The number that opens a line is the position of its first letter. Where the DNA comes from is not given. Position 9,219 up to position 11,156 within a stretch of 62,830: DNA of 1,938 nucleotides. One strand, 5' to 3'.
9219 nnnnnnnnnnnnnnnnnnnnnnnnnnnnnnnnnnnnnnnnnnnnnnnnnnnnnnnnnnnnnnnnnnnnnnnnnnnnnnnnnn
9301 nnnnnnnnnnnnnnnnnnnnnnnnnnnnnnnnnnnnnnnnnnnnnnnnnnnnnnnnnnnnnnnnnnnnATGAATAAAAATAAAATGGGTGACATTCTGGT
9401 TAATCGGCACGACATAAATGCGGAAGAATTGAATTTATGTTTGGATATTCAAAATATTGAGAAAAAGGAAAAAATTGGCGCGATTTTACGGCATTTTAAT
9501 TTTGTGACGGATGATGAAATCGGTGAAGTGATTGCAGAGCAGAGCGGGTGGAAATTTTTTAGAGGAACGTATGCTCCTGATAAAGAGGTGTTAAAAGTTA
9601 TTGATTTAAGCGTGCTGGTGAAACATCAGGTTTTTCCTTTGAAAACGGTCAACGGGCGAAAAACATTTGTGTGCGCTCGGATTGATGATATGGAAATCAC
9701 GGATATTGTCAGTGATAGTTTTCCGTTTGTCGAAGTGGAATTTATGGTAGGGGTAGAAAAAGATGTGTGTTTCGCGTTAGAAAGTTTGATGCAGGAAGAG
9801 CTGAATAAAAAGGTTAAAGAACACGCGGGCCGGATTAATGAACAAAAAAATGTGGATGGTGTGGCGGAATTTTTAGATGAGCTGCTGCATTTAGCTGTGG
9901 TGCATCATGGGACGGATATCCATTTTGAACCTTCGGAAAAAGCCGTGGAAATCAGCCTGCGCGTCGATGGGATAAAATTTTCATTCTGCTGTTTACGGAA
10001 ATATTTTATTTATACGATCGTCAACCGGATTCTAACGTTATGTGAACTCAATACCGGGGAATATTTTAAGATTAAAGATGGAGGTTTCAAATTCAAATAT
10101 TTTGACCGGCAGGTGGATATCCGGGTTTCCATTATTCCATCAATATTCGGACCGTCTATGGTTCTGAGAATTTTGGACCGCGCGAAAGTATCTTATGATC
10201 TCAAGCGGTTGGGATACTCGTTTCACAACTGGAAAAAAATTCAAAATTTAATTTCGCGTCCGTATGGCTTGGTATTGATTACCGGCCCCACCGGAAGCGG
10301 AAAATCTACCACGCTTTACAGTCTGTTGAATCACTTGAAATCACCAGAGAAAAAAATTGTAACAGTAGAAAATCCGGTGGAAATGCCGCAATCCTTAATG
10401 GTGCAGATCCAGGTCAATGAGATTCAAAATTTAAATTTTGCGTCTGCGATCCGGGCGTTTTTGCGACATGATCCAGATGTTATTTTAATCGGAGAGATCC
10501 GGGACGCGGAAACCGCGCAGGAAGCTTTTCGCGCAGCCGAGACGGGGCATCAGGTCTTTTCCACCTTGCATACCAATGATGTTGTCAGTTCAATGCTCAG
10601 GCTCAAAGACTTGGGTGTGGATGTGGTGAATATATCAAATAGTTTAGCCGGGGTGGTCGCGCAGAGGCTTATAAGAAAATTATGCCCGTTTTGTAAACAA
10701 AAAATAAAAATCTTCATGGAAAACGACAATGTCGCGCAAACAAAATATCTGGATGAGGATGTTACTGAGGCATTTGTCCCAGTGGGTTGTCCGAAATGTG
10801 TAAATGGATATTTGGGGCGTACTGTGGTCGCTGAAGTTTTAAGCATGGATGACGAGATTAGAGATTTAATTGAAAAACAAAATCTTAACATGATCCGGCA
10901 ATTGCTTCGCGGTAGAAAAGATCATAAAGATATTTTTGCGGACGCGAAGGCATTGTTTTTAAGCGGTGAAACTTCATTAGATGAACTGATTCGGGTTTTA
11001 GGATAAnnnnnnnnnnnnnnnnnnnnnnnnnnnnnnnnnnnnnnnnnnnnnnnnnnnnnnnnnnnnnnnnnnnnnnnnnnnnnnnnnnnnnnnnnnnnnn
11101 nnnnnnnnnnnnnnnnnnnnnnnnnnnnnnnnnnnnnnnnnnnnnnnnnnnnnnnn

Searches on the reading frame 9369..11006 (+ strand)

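Call 56: search_protein_families(library=pfam, proteins=[window:9369-11006:+], max_evalue=0.00001)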
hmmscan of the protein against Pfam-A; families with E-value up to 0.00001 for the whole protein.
window:9369-11006:+ (545 aa): 2 families
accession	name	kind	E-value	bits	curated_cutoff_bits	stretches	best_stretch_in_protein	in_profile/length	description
PF00437.27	T2SSE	-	7.7e-103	344.4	24.9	1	159-542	2-370/370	Type II/IV secretion system protein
PF13401.12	AAA_22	-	5.2e-06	27.2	27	0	300-347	6-54/130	AAA domain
